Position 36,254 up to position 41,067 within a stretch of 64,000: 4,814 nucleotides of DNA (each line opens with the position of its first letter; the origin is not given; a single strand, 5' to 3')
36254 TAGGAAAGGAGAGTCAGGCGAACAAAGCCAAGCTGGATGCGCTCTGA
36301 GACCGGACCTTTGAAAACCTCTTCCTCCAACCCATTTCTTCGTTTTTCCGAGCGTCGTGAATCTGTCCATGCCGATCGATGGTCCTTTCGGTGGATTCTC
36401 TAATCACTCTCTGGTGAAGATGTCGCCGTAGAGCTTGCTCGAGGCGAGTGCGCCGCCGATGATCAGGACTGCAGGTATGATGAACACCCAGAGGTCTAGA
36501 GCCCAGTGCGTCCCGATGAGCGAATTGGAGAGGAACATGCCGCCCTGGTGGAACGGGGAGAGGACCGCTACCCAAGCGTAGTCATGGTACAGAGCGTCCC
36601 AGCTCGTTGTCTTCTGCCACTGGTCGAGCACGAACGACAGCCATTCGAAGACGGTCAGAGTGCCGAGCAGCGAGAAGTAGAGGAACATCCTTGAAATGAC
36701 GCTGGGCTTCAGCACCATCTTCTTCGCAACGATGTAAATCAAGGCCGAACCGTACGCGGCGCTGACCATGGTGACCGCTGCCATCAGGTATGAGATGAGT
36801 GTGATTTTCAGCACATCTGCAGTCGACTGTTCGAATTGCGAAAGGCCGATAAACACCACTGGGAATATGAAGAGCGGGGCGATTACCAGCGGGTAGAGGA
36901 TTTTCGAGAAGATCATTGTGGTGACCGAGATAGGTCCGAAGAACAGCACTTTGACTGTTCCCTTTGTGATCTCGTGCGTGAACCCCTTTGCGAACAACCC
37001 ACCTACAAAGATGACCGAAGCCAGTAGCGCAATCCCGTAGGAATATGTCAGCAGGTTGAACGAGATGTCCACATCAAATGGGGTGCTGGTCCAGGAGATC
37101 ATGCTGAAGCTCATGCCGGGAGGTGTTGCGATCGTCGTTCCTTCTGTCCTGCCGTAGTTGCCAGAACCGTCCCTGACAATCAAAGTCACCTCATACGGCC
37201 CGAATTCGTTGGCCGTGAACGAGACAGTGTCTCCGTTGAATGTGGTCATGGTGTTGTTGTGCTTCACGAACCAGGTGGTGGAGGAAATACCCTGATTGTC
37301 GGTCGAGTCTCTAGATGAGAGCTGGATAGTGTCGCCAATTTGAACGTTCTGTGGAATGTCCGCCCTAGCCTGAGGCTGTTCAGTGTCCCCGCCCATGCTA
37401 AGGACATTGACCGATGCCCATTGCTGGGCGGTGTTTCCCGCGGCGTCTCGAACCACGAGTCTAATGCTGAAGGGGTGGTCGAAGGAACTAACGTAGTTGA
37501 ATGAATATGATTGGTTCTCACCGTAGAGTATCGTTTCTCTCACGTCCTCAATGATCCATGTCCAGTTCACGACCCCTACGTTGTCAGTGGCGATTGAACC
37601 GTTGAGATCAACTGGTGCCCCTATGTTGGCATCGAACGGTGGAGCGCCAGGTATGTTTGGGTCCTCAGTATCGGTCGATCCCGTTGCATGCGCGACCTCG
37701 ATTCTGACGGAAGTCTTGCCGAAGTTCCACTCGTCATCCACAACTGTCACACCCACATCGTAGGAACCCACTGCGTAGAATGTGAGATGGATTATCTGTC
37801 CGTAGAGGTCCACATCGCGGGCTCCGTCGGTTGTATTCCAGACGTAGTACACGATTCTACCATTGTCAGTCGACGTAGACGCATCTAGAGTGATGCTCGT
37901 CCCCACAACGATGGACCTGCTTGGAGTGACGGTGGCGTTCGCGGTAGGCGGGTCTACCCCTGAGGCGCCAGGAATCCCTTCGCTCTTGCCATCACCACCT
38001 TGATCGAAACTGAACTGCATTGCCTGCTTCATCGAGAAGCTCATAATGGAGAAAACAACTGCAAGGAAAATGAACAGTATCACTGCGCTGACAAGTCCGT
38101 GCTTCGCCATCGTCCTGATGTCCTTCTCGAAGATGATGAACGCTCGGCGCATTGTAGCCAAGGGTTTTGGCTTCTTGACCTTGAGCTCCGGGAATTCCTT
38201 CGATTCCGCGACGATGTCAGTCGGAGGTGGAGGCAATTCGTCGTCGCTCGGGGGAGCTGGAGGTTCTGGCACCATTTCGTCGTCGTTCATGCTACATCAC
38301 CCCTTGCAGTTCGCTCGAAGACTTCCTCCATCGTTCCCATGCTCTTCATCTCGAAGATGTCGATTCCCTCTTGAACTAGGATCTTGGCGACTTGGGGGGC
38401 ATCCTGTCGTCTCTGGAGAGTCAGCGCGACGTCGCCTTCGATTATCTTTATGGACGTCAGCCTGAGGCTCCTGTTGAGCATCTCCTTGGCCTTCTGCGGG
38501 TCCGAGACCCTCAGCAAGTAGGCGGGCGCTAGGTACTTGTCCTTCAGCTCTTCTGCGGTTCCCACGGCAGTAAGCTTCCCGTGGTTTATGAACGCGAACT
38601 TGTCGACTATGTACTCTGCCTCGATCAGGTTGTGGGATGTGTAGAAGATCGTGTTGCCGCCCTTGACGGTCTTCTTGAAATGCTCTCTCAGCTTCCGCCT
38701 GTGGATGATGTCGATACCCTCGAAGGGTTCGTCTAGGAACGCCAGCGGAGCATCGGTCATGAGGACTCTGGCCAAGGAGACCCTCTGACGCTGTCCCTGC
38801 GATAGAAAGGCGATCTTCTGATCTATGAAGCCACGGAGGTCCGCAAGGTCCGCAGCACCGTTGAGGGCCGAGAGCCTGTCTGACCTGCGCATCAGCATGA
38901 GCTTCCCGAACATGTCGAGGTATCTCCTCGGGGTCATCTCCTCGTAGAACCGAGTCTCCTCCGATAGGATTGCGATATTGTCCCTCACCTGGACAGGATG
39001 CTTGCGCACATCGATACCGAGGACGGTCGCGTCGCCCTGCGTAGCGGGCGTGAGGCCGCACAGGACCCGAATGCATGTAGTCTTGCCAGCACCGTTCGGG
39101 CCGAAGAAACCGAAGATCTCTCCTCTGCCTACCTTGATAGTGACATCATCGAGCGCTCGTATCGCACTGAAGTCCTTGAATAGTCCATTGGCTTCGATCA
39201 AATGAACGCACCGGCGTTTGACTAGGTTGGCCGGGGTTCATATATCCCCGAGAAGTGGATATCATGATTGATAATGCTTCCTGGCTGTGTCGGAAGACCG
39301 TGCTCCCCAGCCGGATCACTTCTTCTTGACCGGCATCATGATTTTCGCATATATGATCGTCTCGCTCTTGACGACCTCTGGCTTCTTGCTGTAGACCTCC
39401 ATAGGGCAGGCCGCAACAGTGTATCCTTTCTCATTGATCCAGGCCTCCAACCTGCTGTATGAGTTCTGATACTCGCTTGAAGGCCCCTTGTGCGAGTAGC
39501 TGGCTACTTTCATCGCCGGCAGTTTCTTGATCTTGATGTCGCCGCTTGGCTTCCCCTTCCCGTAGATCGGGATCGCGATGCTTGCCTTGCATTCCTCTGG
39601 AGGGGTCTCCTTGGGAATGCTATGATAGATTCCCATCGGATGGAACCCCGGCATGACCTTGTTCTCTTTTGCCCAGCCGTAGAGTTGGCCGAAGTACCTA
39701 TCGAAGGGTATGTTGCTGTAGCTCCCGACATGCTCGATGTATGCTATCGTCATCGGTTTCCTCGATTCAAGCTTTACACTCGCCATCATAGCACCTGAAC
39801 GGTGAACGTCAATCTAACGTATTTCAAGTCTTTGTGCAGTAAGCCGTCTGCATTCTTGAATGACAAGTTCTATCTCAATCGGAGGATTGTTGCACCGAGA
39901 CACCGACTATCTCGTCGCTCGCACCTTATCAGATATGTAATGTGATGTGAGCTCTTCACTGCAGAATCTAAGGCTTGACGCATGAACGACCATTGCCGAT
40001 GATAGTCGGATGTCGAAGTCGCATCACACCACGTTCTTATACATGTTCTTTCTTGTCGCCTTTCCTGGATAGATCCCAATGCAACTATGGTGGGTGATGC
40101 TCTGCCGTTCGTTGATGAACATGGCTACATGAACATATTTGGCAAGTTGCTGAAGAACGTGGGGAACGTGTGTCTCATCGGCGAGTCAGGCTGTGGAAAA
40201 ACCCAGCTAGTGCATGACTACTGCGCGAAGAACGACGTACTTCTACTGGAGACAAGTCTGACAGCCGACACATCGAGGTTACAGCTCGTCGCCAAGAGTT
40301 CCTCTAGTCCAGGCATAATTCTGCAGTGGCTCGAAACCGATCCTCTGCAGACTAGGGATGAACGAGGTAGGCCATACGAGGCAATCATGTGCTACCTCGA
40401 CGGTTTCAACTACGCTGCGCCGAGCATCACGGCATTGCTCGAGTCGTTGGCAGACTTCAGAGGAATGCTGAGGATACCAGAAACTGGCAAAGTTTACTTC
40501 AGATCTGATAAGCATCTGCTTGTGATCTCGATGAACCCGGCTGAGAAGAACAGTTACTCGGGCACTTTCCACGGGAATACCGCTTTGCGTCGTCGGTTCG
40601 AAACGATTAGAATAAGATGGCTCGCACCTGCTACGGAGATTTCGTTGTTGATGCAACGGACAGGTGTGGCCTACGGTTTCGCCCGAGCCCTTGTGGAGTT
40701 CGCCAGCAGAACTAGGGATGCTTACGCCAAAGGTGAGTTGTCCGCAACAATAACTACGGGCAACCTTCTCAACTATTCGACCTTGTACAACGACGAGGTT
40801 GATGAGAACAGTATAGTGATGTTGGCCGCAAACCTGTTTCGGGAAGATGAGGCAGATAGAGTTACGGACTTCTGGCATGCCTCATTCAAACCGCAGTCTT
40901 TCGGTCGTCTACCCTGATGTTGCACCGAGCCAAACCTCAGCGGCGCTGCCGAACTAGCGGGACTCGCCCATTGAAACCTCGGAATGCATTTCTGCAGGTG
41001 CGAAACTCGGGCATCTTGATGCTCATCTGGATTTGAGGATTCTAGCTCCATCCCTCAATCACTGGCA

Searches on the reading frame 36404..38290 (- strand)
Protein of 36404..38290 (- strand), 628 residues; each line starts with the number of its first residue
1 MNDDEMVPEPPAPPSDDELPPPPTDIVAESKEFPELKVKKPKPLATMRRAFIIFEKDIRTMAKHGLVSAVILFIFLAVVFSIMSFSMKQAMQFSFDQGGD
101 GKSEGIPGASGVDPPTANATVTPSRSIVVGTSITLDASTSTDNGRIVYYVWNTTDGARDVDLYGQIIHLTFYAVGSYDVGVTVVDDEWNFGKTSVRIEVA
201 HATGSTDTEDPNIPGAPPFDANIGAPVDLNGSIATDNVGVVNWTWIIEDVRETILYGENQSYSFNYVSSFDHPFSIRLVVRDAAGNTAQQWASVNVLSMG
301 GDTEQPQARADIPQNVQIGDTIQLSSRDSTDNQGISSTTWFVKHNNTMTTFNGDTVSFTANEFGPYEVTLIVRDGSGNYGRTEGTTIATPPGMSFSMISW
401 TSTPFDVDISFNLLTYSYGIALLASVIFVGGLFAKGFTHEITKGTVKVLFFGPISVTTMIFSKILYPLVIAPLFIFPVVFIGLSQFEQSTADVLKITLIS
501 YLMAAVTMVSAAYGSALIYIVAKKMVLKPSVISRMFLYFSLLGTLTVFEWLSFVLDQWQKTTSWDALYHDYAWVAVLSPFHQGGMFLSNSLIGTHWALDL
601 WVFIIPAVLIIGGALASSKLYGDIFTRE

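Call 20: search_protein_families(library=pfam, proteins=[window:36404-38290:-], max_evalue=0.001)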
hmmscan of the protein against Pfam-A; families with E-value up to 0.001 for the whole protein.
window:36404-38290:- (628 aa): 3 families
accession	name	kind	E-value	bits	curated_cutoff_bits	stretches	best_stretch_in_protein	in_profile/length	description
PF18911.6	PKD_4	-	2.2e-16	60.1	27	2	114-187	3-72/85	PKD domain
PF22352.2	K319L-like_PKD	-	9.8e-12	45.2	27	1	127-199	7-84/84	K319L-like, PKD domain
PF00801.26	PKD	-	3.7e-11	43.3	23.5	1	119-186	2-68/80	PKD domain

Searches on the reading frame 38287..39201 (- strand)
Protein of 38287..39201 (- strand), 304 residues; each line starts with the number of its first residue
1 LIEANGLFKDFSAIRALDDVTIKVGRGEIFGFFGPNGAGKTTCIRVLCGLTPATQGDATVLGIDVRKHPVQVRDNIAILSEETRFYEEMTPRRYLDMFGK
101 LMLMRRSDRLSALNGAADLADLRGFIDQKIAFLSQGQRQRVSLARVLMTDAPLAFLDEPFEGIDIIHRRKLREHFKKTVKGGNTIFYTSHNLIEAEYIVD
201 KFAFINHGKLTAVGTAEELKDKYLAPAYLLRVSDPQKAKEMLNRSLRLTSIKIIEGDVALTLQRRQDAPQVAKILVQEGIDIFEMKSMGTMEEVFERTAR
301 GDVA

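Call 20: search_protein_families(library=pfam, proteins=[window:38287-39201:-], max_evalue=0.001)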
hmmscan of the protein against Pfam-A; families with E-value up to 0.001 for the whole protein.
window:38287-39201:- (304 aa): 4 families
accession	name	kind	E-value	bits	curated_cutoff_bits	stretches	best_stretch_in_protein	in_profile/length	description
PF00005.33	ABC_tran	-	1.3e-26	94.3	25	1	17-160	1-136/137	ABC transporter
PF13476.12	AAA_23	-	0.00015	22.9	27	1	13-49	6-41/201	AAA domain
PF13304.12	AAA_21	-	0.00023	21.8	27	0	30-47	2-19/304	AAA domain, putative AbiEii toxin, Type IV TA system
PF13732.12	DrrA1-3_C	-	0.00078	20.5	27.4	0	214-297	1-79/81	ATP-binding protein DrrA1-3-like, C-terminal domain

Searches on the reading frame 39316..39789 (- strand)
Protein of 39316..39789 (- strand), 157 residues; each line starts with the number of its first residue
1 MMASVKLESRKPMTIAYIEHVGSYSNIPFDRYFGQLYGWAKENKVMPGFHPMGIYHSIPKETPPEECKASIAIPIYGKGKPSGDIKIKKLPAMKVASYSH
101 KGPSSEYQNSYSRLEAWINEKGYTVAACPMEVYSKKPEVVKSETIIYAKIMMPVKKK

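Call 20: search_protein_families(library=pfam, proteins=[window:39316-39789:-], max_evalue=0.001)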
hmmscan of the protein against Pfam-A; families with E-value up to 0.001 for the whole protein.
window:39316-39789:- (157 aa): 2 families
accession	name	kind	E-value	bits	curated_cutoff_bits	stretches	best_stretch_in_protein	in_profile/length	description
PF06445.20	GyrI-like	-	3.7e-25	89.4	26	1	5-155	3-155/155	GyrI-like small molecule binding domain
PF14526.11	Cass2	-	6.1e-09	36.7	27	1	7-138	2-139/150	Integron-associated effector binding protein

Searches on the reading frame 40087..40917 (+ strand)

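Call 20: search_protein_families(library=pfam, proteins=[window:40087-40917:+], max_evalue=0.001)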
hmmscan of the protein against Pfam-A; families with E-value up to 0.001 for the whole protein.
window:40087-40917:+ (276 aa): 3 families
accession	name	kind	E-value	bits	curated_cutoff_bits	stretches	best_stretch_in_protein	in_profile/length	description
PF07728.20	AAA_5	-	1.7e-12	48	22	1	27-171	1-139/139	AAA domain (dynein-related subfamily)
PF08406.16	CbbQ_C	-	0.00015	22.4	20.6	1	184-245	1-61/85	CbbQ/NirQ/NorQ C-terminal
PF12775.13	AAA_7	-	0.00025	21.1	25.8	1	7-64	15-75/181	P-loop containing dynein motor region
